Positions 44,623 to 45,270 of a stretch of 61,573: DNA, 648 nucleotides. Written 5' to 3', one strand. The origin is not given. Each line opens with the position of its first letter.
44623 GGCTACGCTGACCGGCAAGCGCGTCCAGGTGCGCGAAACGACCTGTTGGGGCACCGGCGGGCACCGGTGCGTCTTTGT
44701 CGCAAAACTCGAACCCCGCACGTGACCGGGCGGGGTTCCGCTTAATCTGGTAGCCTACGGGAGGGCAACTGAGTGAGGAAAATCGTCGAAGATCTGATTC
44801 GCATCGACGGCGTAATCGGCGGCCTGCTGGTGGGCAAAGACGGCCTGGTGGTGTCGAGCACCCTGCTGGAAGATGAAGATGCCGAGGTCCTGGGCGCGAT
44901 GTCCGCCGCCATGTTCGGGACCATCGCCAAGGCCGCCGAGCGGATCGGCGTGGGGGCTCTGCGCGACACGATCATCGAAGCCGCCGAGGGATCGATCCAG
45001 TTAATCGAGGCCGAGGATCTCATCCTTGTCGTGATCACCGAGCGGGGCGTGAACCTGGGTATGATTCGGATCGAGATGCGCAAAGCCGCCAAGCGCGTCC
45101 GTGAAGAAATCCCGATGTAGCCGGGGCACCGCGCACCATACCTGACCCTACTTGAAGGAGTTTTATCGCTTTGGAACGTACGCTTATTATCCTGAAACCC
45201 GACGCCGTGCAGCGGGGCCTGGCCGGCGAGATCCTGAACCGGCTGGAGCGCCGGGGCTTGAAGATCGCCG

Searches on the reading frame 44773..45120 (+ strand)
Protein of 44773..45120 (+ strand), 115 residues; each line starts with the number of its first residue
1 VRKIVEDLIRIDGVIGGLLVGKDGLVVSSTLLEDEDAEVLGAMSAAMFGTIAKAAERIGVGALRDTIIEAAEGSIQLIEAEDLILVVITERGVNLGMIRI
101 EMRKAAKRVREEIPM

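Call 8: search_protein_families(library=pfam, proteins=[window:44773-45120:+], max_evalue=0.01)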
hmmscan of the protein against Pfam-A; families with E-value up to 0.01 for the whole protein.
window:44773-45120:+ (115 aa): 2 families
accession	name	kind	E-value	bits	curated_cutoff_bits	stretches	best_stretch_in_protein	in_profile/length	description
PF03259.23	Robl_LC7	-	2.9e-15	56.2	23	1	4-89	5-91/91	Roadblock/LC7 domain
PF08923.16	MAPKK1_Int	-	3.3e-05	24.1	25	1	8-98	11-101/119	Mitogen-activated protein kinase kinase 1 interacting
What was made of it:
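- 44773..45120 (+): Single-domain Roadblock/LC7 protein (115 aa), the conserved partner gene. Pfam Robl_LC7 at 3e-15 (call 8).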

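Call 13: search_protein_families(library=ncbifam, proteins=[window:44773-45120:+], max_evalue=0.01)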
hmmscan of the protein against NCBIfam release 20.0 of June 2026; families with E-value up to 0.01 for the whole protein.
window:44773-45120:+ (115 aa): 0 families

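Call 41: search_solved_structures(query=window:44773-45120:+, max_evalue=1)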
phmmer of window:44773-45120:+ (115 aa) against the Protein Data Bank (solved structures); distinct sequences matched with E-value up to 1: 23.
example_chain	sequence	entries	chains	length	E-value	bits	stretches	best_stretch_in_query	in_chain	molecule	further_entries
7f8m_A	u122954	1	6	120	4e-09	40.6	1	2-109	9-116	Robl_LC7 domain-containing protein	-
7yh1_D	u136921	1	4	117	2.7e-08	37.9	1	3-109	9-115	Roadblock/LC7 domain protein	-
9jue_D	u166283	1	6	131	2.4e-07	34.9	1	7-111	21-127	Roadblock/LC7 domain protein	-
3leq_A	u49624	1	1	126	3.7e-06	31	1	11-113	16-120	uncharacterized protein cvnB5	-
7f8f_A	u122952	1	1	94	7.2e-06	30.1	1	3-88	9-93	Robl_LC7 domain-containing protein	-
9hef_A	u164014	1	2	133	0.00032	24.8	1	10-109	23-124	Serine protease inhibitor Rv3364c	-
6h5b_B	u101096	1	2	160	0.00081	23.5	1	18-109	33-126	MglB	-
6izw_B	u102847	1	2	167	0.00091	23.4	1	18-108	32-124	Gliding motility protein MglB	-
6hjm_A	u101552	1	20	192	0.0013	22.9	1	18-108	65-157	MglB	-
3cpt_B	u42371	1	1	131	0.025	18.8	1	11-107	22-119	Mitogen-activated protein-binding protein-interacting protein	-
1vet_B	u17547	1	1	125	0.028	18.6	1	11-107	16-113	Late endosomal/lysosomal Mp1 interacting protein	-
7ct3_A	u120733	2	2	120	0.029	18.6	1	10-113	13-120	Mutual gliding motility protein C (MglC) | Mutual gliding motility protein C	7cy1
1veu_B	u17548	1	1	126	0.029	18.6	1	11-107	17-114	Late endosomal/lysosomal Mp1 interacting protein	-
1szv_A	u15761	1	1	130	0.032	18.4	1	11-107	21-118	Late endosomal/lysosomal Mp1 interacting protein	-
1sko_B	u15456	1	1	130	0.032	18.4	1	11-107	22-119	Late endosomal/lysosomal Mp1 interacting protein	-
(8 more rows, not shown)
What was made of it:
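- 44773..45120 (+): Closest solved relatives by sequence: Roadblock-domain entries 7f8m, 7yh1 and 9jue, then CvnB5, then MglB (call 41).
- Closest known: Ragulator LAMTOR1. Same: The Roadblock encoded here is a single-domain protein related in sequence to LAMTOR2 and MglB (call 41).
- LAMTOR2 and MglB appear among the sequence relatives in call 41.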

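Call 47: find_related_loci(query=window:44773-45120:+, collection=metagenome_contigs, flank=10000)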
Query window:44773-45120:+ (115 aa) in metagenome_contigs; peptide patterns used: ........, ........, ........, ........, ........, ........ (x = any residue, [..] = any of these).
600 stretches matched a pattern (row limit reached: there are more); 9 encode a relative of the query (tblastn E <= 1e-3); 9 distinct loci.
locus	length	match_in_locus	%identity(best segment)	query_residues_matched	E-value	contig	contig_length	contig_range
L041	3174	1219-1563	94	1-115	4e-66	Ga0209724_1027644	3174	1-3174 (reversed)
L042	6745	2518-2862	95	1-115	9e-66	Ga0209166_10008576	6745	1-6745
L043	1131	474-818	84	1-115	5e-57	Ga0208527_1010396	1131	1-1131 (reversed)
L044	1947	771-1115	72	1-115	2e-50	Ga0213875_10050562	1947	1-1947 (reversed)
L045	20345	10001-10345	66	1-115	5e-49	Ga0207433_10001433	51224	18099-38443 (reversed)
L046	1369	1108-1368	99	1-87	3e-50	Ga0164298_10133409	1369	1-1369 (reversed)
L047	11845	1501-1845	65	1-115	4e-46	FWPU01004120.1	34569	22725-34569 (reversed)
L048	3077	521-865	63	1-115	2e-44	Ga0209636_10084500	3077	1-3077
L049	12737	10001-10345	66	1-115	5e-49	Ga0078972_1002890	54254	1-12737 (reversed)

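Call 50: find_homologous_proteins(query=window:44773-45120:+, max_evalue=1e-10)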
Query window:44773-45120:+ (115 aa): 229 proteins with E <= 1e-10 among 254 candidates; the best 120 are listed.
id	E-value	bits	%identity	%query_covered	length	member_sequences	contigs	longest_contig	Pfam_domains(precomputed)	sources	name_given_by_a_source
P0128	8.5e-59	214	99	100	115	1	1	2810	PF03259.24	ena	-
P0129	5.3e-57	209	96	100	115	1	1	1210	PF03259.24,PF08923.17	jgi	jgi:predicted regulator of Ras-like GTPase activity (Roadblock/LC7/MglB family)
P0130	5.7e-57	209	95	100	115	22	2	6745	PF03259.24,PF08923.17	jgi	-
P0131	1.4e-56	207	95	100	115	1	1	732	PF03259.24,PF08923.17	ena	-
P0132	2.6e-56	207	94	100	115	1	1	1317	PF03259.24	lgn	-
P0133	3.7e-56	206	94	100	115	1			PF03259.24,PF08923.17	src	-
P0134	5.3e-56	206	94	100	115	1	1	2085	PF03259.24,PF08923.17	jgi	jgi:predicted regulator of Ras-like GTPase activity (Roadblock/LC7/MglB family)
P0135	1.9e-55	204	93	100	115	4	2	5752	PF03259.24,PF08923.17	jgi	jgi:predicted regulator of Ras-like GTPase activity (Roadblock/LC7/MglB family)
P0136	5.9e-53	196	90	100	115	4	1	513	PF03259.24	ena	-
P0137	1.0e-51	192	86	100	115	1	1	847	PF03259.24,PF08923.17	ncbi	-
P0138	1.1e-51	192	85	100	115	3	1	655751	PF03259.24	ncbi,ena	-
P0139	1.2e-49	185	84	100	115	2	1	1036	PF03259.24,PF08923.17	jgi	jgi:predicted regulator of Ras-like GTPase activity (Roadblock/LC7/MglB family)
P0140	5.9e-49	183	83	100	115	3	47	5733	PF03259.24,PF08923.17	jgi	jgi:uncharacterized protein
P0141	1.5e-48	182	83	100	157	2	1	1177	PF03259.24,PF08923.17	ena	-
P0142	2.8e-48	181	84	100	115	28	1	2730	PF03259.24,PF08923.17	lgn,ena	-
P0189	1.6e-40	156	69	100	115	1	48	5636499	PF03259.24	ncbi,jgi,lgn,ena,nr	ncbi:MAG: roadblock/LC7 domain-containing protein [Kouleothrix sp.]|jgi:predicted regulator of Ras-l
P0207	3.1e-40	155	69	100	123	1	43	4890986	PF03259.24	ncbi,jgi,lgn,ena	jgi:Uncharacterized distant relative of homeotic protein bithoraxoid, COG2018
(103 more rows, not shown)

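Call 51: find_encoding_contigs(protein=P0207, flank=9000, max_places=2)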
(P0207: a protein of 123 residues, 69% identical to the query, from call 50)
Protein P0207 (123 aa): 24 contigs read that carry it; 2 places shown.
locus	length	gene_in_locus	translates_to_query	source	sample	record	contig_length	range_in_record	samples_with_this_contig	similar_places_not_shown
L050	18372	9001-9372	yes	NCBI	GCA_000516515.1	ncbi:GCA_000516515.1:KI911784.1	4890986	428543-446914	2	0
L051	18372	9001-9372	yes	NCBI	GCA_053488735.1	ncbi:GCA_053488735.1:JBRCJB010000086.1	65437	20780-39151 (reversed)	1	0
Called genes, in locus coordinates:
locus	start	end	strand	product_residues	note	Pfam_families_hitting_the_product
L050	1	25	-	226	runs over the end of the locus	PF13241:NAD_binding_7, PF14824:Sirohm_synth_M, PF10414:CysG_dimeriser (weak)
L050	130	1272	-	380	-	PF14306:PUA_2, PF01747:ATP-sulfurylase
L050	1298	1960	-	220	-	PF01507:PAPS_reduct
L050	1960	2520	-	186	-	PF01583:APS_kinase, PF01656:CbiA (weak), PF13238:AAA_18 (weak), PF13671:AAA_33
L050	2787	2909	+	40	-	-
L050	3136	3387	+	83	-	-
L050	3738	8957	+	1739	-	-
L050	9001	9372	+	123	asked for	PF03259:Robl_LC7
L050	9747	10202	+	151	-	PF00334:NDK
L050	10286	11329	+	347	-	PF18152:DAHP_snth_FXD, PF00793:DAHP_synth_1, PF03102:NeuB (weak)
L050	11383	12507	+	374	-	PF01098:FTSW_RODA_SPOVE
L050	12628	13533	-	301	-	PF00294:PfkB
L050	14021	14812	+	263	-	PF01791:DeoC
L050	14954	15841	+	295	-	PF02629:CoA_binding, PF13607:Succ_CoA_lig, PF00549:Ligase_CoA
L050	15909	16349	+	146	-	-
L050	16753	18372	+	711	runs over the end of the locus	-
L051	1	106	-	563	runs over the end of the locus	PF03460:NIR_SIR_ferr, PF01077:NIR_SIR, PF03460:NIR_SIR_ferr, PF01077:NIR_SIR (weak)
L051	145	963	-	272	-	PF00590:TP_methylase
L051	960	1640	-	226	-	PF13241:NAD_binding_7, PF14824:Sirohm_synth_M, PF10414:CysG_dimeriser (weak)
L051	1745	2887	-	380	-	PF14306:PUA_2, PF01747:ATP-sulfurylase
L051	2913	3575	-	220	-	PF01507:PAPS_reduct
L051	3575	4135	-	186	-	PF01583:APS_kinase, PF01656:CbiA (weak), PF13238:AAA_18 (weak), PF13671:AAA_33 (weak)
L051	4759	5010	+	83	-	-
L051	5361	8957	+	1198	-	PF13432:TPR_16, PF14559:TPR_19, PF00515:TPR_1 (weak), PF07719:TPR_2 (weak), PF13371:TPR_9 (weak), PF14559:TPR_19, PF13432:TPR_16 (weak), PF14559:TPR_19 (weak), +13 more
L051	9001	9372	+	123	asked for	PF03259:Robl_LC7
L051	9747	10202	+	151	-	PF00334:NDK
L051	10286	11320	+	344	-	PF18152:DAHP_snth_FXD, PF00793:DAHP_synth_1, PF03102:NeuB (weak)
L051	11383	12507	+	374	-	PF01098:FTSW_RODA_SPOVE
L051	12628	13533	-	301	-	PF00294:PfkB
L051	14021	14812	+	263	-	PF01791:DeoC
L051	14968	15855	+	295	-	PF02629:CoA_binding, PF13380:CoA_binding_2 (faint), PF13607:Succ_CoA_lig, PF00549:Ligase_CoA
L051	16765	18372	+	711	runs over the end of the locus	-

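Call 52: find_encoding_contigs(protein=P0189, flank=10000, max_places=1)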
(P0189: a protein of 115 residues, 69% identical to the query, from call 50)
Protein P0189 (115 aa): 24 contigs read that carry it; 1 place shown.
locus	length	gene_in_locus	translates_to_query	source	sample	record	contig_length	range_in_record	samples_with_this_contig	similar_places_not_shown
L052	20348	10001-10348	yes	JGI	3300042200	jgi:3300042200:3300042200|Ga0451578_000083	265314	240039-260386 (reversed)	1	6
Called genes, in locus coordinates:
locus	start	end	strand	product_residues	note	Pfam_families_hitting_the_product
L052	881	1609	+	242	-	PF00702:Hydrolase, PF13419:HAD_2 (weak)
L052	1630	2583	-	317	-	PF04185:Phosphoesterase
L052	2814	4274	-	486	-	PF01636:APH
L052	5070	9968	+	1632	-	-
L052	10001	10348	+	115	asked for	PF03259:Robl_LC7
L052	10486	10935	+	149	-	PF00334:NDK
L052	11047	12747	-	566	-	PF18915:DUF5667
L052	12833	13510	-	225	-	PF07638:Sigma70_ECF (faint), PF04542:Sigma70_r2, PF08281:Sigma70_r4_2, PF04545:Sigma70_r4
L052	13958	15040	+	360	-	PF01926:MMR_HSR1, PF02421:FeoB_N (faint), PF06071:YchF-GTPase_C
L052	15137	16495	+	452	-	PF01098:FTSW_RODA_SPOVE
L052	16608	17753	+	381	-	PF00155:Aminotran_1_2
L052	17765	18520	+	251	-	PF00557:Peptidase_M24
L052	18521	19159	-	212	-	PF12766:Pyridox_oxase_2, PF01243:PNPOx_N, PF10590:PNP_phzG_C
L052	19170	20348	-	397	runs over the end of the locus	PF07690:MFS_1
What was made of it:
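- An FtsW/RodA-family gene lies two to four genes downstream of ndk in L050, L051 and L052 (calls 51, 52).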

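Call 54: search_protein_families(library=pfam, proteins=[L052:5070-9965:+, L050:3738-8954:+, L045:7439-9886:+], max_evalue=0.01)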
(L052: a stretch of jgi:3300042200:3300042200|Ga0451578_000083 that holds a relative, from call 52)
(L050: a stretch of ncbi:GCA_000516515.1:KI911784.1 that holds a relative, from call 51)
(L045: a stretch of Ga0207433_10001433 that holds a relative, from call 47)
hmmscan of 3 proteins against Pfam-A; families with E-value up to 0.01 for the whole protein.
L052:5070-9965:+ (1632 aa): 19 families
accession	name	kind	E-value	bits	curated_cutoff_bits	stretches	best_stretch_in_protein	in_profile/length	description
PF14559.12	TPR_19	-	6.1e-20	71.8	25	3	18-76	3-60/68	Tetratricopeptide repeat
PF07719.23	TPR_2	-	2.6e-17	61.9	27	2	41-73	2-34/34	Tetratricopeptide repeat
PF13432.12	TPR_16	-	2.6e-15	57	32.7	3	46-106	3-63/65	Tetratricopeptide repeat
PF00515.34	TPR_1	-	2.3e-12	46.6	27.8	1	76-106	3-33/34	Tetratricopeptide repeat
PF24575.1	TPR_Slam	-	2.4e-12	47.6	35.2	2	113-184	33-101/104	Surface lipoprotein assembly modifier, N-terminal TPR repeats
PF13181.12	TPR_8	-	3e-12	46.1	25.7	1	76-106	3-33/34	Tetratricopeptide repeat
PF13414.12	TPR_11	-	1.2e-11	44.6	26.8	1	87-112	7-32/42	TPR repeat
PF13431.12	TPR_17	-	1.7e-11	43.9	24.4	1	28-61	1-34/34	Tetratricopeptide repeat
PF13428.12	TPR_14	-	9.5e-11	41.7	23.5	1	41-81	2-42/44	Tetratricopeptide repeat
PF23914.1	TPR_CcmH_CycH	-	2.8e-09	37.4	42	1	10-79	20-89/158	Cytochrome c-type biogenesis protein H TPR domain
PF13176.12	TPR_7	-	2.2e-08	34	27.9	0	43-73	2-34/36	Tetratricopeptide repeat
PF13424.12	TPR_12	-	1.6e-07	31.8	30.1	1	42-104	12-75/77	Tetratricopeptide repeat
PF03979.19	Sigma70_r1_1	-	3.5e-07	30.5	22.5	1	1116-1180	7-68/81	Sigma-70 factor, region 1.1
PF13174.12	TPR_6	-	4.2e-07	30.6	26.3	0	42-72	2-32/33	Tetratricopeptide repeat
PF13371.12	TPR_9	-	3.2e-05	24.3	35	1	46-109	1-64/73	Tetratricopeptide repeat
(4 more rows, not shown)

L050:3738-8954:+ (1739 aa): 26 families (the best 25 are shown)
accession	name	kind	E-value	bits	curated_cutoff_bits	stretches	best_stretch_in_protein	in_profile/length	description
PF14559.12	TPR_19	-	1.1e-26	93.4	25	4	51-111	2-62/68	Tetratricopeptide repeat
PF18072.6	FGAR-AT_linker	-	2.1e-20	73.4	26.6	0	1446-1478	8-40/50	Formylglycinamide ribonucleotide amidotransferase linker domain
PF07719.23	TPR_2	-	3.8e-20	70.7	27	2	76-106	3-33/34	Tetratricopeptide repeat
PF13432.12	TPR_16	-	1.1e-19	70.9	32.7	3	10-73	1-64/65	Tetratricopeptide repeat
PF00515.34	TPR_1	-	5.6e-18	64.4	27.8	1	76-106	3-33/34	Tetratricopeptide repeat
PF13174.12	TPR_6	-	4.4e-16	58.8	26.3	0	79-106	5-32/33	Tetratricopeptide repeat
PF13424.12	TPR_12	-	1e-14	54.9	30.1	2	23-70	27-75/77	Tetratricopeptide repeat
PF13414.12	TPR_11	-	1.6e-14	53.7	26.8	2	47-88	1-42/42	TPR repeat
PF13181.12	TPR_8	-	5.3e-14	51.6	25.7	1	76-106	3-33/34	Tetratricopeptide repeat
PF23931.1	Terminase_6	-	1.6e-13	51.4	27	0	947-974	59-86/96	Terminase small subunit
PF01381.28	HTH_3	-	2e-12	47.4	23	0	1480-1505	17-41/55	Helix-turn-helix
PF12844.13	HTH_19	-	1.3e-10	41.5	30.2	0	385-449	20-62/64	Helix-turn-helix domain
PF13176.12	TPR_7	-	5.5e-10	39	27.9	0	76-108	1-33/36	Tetratricopeptide repeat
PF13428.12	TPR_14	-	1.5e-09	38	23.5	3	76-117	3-44/44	Tetratricopeptide repeat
PF23914.1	TPR_CcmH_CycH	-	6e-09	36.4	42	1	7-73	87-154/158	Cytochrome c-type biogenesis protein H TPR domain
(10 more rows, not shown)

L045:7439-9886:+ (816 aa): 23 families
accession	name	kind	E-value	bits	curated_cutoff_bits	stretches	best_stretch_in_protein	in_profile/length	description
PF13432.12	TPR_16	-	1.3e-25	89.9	32.7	2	48-110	3-65/65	Tetratricopeptide repeat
PF14559.12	TPR_19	-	4.9e-25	88.1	25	4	19-80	2-62/68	Tetratricopeptide repeat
PF07719.23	TPR_2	-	7.4e-24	82.3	27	2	47-75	6-34/34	Tetratricopeptide repeat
PF13428.12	TPR_14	-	2.1e-21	74.7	23.5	1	167-207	2-42/44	Tetratricopeptide repeat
PF13181.12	TPR_8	-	1.7e-19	68.6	25.7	1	45-75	4-34/34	Tetratricopeptide repeat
PF13414.12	TPR_11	-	1.4e-17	63.5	26.8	2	49-87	1-39/42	TPR repeat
PF00515.34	TPR_1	-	6.5e-17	61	27.8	1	47-75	6-34/34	Tetratricopeptide repeat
PF23914.1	TPR_CcmH_CycH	-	4.1e-14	53.1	42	1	138-228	56-149/158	Cytochrome c-type biogenesis protein H TPR domain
PF13174.12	TPR_6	-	5.5e-12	45.9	26.3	0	47-74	5-32/33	Tetratricopeptide repeat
PF13424.12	TPR_12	-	7.4e-11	42.5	30.1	1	18-73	13-76/77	Tetratricopeptide repeat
PF24575.1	TPR_Slam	-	1.5e-09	38.7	35.2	0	115-182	33-97/104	Surface lipoprotein assembly modifier, N-terminal TPR repeats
PF13371.12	TPR_9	-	8.5e-08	32.5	35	1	16-78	3-65/73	Tetratricopeptide repeat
PF13431.12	TPR_17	-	1.5e-07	31.6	24.4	0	31-63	2-34/34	Tetratricopeptide repeat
PF13176.12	TPR_7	-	3.2e-07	30.4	27.9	0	46-73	3-30/36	Tetratricopeptide repeat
PF14561.12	TPR_20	-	6.3e-07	30.1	25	1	710-756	5-51/90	Tetratricopeptide repeat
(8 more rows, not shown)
